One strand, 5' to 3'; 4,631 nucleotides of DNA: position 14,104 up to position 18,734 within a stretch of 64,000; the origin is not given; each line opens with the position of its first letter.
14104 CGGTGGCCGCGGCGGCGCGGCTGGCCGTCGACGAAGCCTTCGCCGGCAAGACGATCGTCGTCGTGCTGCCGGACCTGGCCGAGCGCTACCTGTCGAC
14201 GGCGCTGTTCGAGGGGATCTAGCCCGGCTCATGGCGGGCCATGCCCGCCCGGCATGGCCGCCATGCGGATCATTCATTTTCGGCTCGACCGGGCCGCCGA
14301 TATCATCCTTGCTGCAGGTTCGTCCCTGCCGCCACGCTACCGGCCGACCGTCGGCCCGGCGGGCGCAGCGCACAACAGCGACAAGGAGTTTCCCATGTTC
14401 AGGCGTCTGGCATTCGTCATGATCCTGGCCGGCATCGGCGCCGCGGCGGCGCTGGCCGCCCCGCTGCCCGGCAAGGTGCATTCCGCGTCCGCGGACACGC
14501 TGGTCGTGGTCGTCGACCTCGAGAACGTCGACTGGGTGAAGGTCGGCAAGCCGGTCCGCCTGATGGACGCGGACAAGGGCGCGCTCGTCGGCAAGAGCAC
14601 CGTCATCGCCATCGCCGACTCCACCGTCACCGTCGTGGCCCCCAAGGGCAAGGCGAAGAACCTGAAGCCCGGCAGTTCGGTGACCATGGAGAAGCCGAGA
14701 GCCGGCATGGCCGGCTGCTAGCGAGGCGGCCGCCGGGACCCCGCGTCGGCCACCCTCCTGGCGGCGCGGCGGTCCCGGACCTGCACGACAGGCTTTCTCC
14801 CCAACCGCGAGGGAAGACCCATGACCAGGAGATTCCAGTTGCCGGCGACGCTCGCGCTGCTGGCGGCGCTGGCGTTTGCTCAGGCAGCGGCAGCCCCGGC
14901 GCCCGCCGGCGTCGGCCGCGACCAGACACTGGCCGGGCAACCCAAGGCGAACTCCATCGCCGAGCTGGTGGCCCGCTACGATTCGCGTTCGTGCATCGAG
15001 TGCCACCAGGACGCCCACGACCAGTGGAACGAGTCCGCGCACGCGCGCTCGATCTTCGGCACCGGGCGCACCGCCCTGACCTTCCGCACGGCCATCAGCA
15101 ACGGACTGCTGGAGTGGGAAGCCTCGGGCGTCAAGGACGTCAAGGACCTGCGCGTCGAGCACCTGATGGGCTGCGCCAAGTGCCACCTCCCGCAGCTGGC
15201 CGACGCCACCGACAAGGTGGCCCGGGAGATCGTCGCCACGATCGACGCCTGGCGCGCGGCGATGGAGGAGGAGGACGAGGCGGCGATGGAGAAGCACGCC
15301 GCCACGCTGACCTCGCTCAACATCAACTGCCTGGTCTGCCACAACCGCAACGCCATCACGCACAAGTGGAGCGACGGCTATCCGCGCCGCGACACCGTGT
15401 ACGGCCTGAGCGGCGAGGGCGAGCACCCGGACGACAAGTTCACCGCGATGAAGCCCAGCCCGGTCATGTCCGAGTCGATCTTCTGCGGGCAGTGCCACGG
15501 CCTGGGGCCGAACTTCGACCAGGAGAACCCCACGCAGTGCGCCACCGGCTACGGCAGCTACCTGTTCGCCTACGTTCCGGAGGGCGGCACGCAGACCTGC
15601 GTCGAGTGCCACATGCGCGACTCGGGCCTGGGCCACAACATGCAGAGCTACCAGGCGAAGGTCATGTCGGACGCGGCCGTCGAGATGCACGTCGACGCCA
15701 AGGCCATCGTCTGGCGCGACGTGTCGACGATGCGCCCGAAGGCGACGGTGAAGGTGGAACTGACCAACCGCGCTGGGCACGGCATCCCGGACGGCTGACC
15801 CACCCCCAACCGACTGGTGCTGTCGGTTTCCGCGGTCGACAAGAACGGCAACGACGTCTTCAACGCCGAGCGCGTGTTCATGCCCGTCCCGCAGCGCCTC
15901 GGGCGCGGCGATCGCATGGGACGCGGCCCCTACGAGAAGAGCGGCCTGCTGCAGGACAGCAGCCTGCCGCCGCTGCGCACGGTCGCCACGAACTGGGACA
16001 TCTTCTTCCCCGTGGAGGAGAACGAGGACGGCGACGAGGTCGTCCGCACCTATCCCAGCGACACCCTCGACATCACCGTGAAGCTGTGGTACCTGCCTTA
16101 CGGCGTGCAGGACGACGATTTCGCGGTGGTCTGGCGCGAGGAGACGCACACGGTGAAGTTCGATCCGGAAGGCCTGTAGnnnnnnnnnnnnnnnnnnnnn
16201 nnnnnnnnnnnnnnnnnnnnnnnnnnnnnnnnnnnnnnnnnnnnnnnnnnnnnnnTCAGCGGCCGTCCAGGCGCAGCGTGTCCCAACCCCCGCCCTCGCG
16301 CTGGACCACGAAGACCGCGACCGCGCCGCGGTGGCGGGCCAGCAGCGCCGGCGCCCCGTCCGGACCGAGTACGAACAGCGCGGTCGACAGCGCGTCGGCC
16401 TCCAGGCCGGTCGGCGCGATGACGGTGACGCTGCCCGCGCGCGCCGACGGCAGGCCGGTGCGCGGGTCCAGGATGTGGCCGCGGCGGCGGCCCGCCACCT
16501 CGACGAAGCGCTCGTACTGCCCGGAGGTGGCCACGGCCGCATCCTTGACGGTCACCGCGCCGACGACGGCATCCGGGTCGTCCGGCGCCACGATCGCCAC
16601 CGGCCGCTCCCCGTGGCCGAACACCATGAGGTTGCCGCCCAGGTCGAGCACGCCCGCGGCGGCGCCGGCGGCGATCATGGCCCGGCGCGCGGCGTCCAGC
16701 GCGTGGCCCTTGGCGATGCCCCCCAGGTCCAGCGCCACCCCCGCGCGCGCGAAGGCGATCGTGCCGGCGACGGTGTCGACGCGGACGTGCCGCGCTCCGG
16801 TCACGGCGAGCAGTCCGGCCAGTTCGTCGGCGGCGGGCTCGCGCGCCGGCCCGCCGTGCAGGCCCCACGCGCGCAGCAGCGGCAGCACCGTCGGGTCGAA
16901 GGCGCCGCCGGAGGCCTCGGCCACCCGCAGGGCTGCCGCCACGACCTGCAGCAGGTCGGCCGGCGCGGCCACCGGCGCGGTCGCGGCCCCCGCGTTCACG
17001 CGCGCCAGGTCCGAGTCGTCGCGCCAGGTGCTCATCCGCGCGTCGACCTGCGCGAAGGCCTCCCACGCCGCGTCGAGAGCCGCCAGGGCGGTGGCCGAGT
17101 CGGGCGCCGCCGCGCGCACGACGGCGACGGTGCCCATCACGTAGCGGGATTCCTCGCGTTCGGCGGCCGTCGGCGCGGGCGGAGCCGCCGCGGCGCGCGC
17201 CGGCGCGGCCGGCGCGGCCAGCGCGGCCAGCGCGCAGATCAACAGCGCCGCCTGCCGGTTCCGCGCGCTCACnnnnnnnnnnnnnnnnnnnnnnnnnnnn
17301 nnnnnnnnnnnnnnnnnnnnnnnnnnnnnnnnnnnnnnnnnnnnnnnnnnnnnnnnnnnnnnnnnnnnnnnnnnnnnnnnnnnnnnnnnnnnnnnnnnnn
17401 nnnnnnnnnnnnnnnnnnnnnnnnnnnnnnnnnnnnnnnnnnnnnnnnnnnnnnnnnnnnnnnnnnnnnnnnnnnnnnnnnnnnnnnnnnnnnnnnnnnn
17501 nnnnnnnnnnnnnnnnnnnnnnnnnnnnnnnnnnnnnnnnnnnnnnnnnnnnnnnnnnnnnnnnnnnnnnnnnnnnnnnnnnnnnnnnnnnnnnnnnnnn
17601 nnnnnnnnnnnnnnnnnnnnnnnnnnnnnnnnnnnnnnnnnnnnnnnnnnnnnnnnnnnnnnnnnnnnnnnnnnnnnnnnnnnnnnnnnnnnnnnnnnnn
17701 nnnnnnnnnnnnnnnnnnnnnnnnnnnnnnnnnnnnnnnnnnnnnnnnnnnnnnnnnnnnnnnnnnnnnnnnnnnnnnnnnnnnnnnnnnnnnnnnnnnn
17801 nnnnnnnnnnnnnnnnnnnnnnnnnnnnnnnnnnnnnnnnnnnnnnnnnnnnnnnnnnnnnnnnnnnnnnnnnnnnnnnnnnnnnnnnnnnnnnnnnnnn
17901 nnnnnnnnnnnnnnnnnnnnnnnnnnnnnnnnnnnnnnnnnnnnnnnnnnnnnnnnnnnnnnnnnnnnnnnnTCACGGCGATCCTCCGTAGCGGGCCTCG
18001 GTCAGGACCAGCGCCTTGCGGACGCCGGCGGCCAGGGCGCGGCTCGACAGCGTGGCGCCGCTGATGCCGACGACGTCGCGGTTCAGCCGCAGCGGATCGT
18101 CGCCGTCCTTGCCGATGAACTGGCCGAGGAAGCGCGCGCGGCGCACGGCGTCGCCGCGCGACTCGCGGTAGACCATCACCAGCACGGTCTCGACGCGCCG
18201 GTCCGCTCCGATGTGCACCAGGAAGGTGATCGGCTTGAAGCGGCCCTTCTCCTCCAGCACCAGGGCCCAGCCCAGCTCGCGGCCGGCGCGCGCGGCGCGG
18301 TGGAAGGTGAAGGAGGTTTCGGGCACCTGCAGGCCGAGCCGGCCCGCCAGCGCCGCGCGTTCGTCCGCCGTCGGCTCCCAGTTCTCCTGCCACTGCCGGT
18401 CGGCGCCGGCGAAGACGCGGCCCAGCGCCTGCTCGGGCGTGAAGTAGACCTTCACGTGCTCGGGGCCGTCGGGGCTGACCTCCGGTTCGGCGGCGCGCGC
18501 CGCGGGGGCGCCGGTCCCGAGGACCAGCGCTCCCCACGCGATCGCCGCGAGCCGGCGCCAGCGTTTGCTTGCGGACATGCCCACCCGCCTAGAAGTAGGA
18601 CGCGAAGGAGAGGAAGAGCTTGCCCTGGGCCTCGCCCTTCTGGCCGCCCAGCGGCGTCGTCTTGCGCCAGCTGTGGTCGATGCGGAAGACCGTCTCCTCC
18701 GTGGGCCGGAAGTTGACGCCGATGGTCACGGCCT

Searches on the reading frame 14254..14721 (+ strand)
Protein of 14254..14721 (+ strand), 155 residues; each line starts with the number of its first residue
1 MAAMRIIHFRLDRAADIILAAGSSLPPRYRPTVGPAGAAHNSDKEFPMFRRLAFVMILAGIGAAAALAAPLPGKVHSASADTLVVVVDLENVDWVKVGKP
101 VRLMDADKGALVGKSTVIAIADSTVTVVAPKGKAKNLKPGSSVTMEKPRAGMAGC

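Call 33: search_protein_families(library=ncbifam, proteins=[window:14254-14721:+], max_evalue=0.001)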
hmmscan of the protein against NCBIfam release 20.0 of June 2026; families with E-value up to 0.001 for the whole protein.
window:14254-14721:+ (155 aa): 1 family
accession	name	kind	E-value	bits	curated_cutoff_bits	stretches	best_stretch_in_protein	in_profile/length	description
NF040942.2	hypo_ExtJ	equivalog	8.5e-08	32.5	52.5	1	52-103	7-58/77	selenite/tellurite reduction operon protein ExtJ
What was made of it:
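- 14254..14721 (+): extJ-like small protein (weak assignment). It matches NF040942 at 32.5 bits, below the cutoff of 52.5 (call 33).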

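Call 71: search_protein_families(library=pfam, proteins=[window:14254-14721:+], max_evalue=0.0001)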
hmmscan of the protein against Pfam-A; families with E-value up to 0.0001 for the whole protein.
window:14254-14721:+ (155 aa): 0 families

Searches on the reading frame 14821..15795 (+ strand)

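Call 33: search_protein_families(library=ncbifam, proteins=[window:14821-15795:+], max_evalue=0.001)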
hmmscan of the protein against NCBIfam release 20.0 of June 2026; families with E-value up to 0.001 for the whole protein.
window:14821-15795:+ (325 aa): 3 families
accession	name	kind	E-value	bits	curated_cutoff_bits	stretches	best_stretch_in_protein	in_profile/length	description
NF040886.1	cyt_C_like_Sec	equivalog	1.6e-130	435.5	250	1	17-325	10-314/423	multiheme c-type cytochrome (seleno)protein ExtKL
TIGR03508.1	decahem_SO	subfamily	1e-06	28.5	192.2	0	114-226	33-124/258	DmsE family decaheme c-type cytochrome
TIGR03153.1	cytochr_NrfH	equivalog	7.2e-06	26.1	134.2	0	114-177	51-112/138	cytochrome c nitrite reductase small subunit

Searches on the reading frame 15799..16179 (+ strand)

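Call 33: search_protein_families(library=ncbifam, proteins=[window:15799-16179:+], max_evalue=0.001)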
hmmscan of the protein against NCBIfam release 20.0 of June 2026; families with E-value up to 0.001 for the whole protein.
window:15799-16179:+ (126 aa): 1 family
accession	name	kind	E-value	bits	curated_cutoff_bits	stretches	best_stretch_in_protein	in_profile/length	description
NF040886.1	cyt_C_like_Sec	equivalog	1.5e-30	106.1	250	1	1-121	316-422/423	multiheme c-type cytochrome (seleno)protein ExtKL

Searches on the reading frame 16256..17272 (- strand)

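Call 33: search_protein_families(library=ncbifam, proteins=[window:16256-17272:-], max_evalue=0.001)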
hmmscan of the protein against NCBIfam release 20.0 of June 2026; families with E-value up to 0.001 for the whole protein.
window:16256-17272:- (338 aa): 1 family
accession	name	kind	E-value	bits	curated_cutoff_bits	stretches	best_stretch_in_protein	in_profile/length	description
NF007774.0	PRK10461.1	equivalog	3e-41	141.5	498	1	43-332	39-336/351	FAD:protein FMN transferase ApbE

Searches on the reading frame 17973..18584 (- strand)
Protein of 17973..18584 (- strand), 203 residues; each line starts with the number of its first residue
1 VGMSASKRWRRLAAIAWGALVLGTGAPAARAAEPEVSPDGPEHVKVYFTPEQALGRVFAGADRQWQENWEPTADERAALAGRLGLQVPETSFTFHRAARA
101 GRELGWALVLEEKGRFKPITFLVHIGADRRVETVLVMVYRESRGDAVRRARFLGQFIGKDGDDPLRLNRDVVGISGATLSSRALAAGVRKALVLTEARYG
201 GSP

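Call 33: search_protein_families(library=ncbifam, proteins=[window:17973-18584:-], max_evalue=0.001)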
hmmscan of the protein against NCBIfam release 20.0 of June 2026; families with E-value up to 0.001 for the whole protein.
window:17973-18584:- (203 aa): 1 family
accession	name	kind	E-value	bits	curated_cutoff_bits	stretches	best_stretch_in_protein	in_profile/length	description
NF045876.1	RnfG_DVU2794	exception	0.00027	20.5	205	1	79-192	58-176/190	RnfABCDGE type electron transport complex subunit G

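Call 71: search_protein_families(library=pfam, proteins=[window:17973-18584:-], max_evalue=0.0001)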
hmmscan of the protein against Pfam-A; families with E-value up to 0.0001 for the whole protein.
window:17973-18584:- (203 aa): 1 family
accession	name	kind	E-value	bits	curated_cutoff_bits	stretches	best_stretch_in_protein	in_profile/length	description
PF04205.19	FMN_bind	-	4.4e-07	30.9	22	1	117-192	4-76/77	FMN-binding domain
